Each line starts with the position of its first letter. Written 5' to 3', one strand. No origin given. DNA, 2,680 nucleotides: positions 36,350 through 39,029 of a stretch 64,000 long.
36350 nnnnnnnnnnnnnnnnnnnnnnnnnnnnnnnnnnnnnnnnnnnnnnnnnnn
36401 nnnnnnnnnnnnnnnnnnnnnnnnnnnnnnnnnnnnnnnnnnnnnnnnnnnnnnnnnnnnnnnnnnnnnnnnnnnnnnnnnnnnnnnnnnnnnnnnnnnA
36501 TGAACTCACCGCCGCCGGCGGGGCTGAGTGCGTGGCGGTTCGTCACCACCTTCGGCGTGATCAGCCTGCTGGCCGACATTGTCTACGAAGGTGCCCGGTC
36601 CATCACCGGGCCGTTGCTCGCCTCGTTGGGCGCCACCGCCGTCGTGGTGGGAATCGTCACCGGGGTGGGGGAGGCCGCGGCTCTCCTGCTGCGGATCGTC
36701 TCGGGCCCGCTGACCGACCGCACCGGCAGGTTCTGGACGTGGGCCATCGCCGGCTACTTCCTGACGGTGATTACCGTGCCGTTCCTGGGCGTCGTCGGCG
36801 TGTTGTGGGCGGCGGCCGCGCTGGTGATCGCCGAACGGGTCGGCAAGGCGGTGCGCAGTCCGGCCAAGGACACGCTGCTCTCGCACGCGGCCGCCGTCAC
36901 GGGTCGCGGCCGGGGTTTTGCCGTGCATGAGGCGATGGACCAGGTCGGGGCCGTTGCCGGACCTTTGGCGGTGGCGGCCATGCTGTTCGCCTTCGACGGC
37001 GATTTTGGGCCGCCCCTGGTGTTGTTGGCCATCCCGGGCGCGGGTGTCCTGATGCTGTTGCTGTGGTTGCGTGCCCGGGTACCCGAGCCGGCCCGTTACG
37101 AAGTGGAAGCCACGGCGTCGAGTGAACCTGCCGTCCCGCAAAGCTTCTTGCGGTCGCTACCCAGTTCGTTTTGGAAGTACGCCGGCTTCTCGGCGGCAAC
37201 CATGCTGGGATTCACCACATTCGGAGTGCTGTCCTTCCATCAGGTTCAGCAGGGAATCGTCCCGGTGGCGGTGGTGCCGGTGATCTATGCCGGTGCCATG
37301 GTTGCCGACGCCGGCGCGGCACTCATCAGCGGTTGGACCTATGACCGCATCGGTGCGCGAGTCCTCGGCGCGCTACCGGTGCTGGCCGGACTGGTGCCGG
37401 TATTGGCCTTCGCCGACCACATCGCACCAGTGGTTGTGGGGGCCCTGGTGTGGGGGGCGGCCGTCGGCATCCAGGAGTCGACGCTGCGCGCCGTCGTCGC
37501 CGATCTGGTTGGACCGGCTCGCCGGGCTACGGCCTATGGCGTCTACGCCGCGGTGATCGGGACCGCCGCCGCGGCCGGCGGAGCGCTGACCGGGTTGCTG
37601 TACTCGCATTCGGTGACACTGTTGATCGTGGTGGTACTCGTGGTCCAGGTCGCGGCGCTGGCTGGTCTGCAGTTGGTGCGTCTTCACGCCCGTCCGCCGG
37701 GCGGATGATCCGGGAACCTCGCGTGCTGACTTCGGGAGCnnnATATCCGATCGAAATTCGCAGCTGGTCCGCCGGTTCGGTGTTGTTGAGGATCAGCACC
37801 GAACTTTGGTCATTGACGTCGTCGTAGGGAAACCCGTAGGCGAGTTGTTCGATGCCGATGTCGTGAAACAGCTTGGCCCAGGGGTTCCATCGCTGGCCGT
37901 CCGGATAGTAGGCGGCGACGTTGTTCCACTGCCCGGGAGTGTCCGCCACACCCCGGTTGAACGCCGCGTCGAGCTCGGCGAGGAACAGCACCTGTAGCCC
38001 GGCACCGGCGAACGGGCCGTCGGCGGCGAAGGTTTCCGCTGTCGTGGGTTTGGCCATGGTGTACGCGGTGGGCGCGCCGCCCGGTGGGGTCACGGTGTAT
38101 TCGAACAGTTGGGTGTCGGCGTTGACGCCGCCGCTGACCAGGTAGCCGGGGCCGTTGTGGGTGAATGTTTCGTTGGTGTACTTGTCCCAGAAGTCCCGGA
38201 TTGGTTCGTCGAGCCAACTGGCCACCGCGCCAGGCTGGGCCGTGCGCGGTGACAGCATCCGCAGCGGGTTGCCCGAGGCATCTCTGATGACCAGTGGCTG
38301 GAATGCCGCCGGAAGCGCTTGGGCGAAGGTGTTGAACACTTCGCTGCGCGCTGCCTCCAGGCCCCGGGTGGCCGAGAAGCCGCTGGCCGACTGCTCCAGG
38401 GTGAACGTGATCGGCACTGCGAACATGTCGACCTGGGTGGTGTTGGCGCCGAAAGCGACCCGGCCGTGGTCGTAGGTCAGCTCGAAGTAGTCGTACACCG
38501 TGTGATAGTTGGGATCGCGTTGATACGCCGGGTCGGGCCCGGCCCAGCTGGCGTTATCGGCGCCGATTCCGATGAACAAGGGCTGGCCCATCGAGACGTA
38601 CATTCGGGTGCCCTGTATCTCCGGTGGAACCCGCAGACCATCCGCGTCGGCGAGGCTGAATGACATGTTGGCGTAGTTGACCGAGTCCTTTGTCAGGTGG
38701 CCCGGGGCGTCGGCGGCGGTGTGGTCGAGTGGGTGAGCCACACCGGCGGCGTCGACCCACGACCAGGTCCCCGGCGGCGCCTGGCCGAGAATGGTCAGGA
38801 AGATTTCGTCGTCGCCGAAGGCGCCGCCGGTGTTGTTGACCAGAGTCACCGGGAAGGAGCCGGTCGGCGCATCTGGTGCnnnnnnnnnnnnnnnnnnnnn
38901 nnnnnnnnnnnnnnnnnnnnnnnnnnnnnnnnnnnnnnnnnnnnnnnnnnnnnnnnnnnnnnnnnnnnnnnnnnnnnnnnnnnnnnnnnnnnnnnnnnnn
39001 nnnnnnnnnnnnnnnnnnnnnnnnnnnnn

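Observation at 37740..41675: Giant secreted dual glycanase: GH26 beta-1,3-xylanase-like plus GH64 beta-1,3-glucanase domains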

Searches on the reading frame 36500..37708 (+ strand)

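Call 18: search_protein_families(library=pfam, proteins=[window:36500-37708:+], max_evalue=0.001)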
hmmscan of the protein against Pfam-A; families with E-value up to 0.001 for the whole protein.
window:36500-37708:+ (402 aa): 1 family
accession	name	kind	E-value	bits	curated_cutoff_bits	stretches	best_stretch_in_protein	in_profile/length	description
PF07690.21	MFS_1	-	2.8e-24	86.1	33.4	2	32-304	11-285/347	Major Facilitator Superfamily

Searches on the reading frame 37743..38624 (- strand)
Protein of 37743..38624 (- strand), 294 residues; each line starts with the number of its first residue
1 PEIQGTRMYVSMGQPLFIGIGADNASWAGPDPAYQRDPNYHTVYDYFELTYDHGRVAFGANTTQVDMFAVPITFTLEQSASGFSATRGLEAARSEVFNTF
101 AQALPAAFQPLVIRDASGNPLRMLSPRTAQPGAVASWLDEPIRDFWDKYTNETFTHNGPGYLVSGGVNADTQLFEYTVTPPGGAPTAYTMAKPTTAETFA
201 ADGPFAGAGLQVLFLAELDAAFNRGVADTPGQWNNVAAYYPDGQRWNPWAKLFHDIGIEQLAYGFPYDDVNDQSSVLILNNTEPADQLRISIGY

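Call 70: search_solved_structures(query=window:37743-38624:-, max_evalue=0.001, show_alignments=5)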
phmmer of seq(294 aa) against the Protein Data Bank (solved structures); distinct sequences matched with E-value up to 0.001: 6.
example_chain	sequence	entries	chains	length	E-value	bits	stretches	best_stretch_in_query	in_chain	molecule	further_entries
5h4e_A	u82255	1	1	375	2.8e-35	125.5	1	1-279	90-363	beta 1-3 glucanase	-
9vp9_A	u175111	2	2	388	2.2e-34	122.5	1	1-284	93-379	GH64 domain-containing protein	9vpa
5h9x_A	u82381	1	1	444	4.3e-24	88.7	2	1-128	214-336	beta-1,3-glucanase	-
5h9y_A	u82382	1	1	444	3.2e-23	85.9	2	1-128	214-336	beta-1,3-glucanase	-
9vsf_A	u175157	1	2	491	2.2e-13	53.6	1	6-275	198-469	Beta-1,3-glucanase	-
3gd0_A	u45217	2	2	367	1e-11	48.1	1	28-276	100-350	Laminaripentaose-producing beta-1,3-guluase (LPHase)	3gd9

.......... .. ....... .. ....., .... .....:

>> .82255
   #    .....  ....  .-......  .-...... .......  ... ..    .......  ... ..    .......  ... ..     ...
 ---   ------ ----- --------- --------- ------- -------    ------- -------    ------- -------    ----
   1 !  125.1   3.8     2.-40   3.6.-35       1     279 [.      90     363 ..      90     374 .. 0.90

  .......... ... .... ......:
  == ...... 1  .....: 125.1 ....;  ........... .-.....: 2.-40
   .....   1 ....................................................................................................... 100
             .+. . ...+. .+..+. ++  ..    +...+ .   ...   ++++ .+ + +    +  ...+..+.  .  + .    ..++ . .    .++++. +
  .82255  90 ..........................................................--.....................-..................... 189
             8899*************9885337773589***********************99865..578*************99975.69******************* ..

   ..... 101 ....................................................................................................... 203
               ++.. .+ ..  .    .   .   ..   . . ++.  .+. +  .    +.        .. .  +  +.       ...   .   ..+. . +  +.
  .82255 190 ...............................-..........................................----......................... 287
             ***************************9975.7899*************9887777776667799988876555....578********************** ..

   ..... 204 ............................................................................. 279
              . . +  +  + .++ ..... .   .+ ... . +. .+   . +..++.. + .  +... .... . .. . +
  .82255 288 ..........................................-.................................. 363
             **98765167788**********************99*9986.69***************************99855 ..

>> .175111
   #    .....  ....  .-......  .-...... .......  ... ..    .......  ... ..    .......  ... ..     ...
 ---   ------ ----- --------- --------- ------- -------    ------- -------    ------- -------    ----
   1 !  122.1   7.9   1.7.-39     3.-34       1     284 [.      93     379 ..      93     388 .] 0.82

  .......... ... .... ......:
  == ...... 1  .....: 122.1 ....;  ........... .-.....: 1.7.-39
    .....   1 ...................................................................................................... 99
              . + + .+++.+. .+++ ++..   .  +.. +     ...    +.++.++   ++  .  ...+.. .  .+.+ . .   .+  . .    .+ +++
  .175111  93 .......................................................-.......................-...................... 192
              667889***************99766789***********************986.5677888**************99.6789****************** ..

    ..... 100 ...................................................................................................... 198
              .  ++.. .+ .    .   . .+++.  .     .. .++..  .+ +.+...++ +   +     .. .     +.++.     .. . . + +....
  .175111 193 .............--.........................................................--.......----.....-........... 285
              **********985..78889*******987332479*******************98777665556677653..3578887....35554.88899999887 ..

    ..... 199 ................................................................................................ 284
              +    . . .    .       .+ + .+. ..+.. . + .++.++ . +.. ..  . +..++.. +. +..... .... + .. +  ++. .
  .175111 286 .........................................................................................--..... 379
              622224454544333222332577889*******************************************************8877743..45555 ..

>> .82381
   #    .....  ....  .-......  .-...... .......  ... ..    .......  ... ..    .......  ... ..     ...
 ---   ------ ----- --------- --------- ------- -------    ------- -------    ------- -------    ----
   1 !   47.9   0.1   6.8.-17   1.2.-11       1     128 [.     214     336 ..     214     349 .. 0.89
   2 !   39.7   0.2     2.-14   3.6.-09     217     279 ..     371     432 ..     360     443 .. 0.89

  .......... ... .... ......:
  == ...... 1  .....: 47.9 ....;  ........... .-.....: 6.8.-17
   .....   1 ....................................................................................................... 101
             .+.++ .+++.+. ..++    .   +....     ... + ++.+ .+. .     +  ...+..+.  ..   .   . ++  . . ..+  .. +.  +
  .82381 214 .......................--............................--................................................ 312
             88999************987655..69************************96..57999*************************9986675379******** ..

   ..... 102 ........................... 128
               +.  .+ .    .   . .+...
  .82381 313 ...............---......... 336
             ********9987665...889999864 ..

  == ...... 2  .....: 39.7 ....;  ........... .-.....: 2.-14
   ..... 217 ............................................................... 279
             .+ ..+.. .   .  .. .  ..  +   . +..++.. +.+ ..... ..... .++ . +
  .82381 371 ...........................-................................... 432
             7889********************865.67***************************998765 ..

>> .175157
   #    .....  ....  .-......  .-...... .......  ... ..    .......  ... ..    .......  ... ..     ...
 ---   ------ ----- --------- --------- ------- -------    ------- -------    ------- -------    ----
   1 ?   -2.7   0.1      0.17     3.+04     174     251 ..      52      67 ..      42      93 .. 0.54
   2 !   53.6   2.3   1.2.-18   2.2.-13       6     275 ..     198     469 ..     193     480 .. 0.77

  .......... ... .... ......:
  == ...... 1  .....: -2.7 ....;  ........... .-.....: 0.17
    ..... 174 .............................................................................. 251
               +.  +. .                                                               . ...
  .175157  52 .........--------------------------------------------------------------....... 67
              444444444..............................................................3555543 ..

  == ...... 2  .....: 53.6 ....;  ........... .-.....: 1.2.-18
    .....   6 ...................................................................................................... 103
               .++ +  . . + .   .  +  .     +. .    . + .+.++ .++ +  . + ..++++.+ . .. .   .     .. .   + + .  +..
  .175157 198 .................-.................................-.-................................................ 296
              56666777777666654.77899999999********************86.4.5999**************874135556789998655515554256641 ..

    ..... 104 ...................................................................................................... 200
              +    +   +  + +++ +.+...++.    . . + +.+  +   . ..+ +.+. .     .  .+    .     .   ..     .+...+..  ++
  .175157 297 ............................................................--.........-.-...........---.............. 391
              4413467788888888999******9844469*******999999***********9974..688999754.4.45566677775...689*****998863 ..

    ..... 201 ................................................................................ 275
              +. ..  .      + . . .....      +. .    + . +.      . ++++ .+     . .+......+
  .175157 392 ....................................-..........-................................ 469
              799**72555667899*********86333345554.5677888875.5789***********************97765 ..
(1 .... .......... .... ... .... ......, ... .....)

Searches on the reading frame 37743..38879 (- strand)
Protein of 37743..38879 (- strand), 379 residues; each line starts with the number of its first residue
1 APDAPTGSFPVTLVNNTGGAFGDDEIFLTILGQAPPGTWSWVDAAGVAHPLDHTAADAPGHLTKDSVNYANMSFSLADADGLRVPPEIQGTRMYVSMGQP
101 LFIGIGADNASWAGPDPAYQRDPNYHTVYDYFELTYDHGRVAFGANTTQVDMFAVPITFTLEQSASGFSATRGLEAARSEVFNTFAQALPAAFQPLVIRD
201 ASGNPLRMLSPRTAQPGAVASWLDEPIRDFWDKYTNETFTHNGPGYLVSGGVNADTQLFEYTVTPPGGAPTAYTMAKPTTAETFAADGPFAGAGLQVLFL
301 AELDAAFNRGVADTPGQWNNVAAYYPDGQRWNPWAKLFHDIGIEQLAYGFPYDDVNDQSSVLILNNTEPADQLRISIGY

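Call 36: find_homologous_proteins(query=window:37743-38879:-, max_evalue=1e-20)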
Query seq(379 aa) (379 aa): 276 proteins with E <= 1e-20 among 8000 candidates; the best 120 are listed.
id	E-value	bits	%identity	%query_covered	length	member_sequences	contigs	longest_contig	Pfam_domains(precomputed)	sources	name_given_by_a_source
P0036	2.0e-157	542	63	98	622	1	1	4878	PF16483.11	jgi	jgi:hypothetical protein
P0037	2.5e-156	539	62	100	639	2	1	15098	PF17963.8,PF16483.11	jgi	-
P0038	6.1e-153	528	60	99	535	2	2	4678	PF16483.11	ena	-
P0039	2.2e-152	526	62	98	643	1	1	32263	PF16483.11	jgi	-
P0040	3.1e-152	525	63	98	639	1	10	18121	PF16483.11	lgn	-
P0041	4.4e-151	522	60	99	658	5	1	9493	PF17963.8,PF16483.11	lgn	-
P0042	6.2e-151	521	60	98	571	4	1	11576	PF17963.8,PF16483.11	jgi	jgi:cell division septation protein DedD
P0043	4.5e-150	518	60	98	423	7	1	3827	PF16483.11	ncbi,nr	ncbi:MAG: hypothetical protein K0U78_06665, partial [Actinomycetia bacterium]|nr:hypothetical protei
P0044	2.7e-148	512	61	98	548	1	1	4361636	PF17963.8,PF16483.11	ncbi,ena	-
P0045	7.1e-148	511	60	98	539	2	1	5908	PF17963.8,PF16483.11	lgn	-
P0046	6.3e-146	505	60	97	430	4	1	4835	PF16483.11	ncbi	ncbi:glycoside hydrolase family 64 protein, partial [Mycobacterium intermedium]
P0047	6.3e-146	505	60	97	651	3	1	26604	PF16483.11,PF00934.26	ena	-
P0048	3.3e-144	499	58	98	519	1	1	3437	PF16483.11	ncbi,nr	ncbi:MAG: hypothetical protein KDB44_14575 [Mycobacterium sp.]|nr:hypothetical protein [Mycobacteriu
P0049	2.0e-141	490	59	97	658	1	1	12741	PF16483.11,PF00934.26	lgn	-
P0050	1.5e-140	487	60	96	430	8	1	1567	PF16483.11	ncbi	ncbi:glycoside hydrolase family 64 protein, partial [Mycobacterium shinjukuense]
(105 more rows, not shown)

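Call 42: search_protein_families(library=pfam, proteins=[P0037, P0044], max_evalue=0.001)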
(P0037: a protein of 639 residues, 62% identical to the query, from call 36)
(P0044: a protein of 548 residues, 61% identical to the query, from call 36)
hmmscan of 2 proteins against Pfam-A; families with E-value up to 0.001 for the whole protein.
P0037 (639 aa): 2 families
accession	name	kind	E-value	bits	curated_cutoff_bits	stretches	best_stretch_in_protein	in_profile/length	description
PF16483.10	Glyco_hydro_64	-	1.9e-69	235.1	27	1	271-635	3-368/370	Beta-1,3-glucanase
PF17963.7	Big_9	-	4.4e-06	27.9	23.6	1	138-224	1-80/89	Bacterial Ig domain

P0044 (548 aa): 2 families
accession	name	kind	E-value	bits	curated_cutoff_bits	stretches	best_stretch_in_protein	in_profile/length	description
PF16483.10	Glyco_hydro_64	-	2.6e-70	238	27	1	179-545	2-369/370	Beta-1,3-glucanase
PF17963.7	Big_9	-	4.8e-06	27.8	23.6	1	39-124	1-77/89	Bacterial Ig domain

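Call 68: search_solved_structures(query=window:37743-38879:-, max_evalue=0.00001, show_alignments=0)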
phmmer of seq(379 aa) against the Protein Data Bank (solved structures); distinct sequences matched with E-value up to 0.00001: 5.
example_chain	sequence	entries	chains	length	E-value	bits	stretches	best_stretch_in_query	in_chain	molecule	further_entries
5h4e_A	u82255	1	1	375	1.7e-45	159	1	5-364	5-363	beta 1-3 glucanase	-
5h9x_A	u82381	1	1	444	2.4e-45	158.5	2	4-213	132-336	beta-1,3-glucanase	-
5h9y_A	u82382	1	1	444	1.9e-44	155.5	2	4-213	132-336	beta-1,3-glucanase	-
9vp9_A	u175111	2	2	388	4.6e-43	151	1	12-369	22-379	GH64 domain-containing protein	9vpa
3gd0_A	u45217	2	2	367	1.9e-13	53.5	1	7-361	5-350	Laminaripentaose-producing beta-1,3-guluase (LPHase)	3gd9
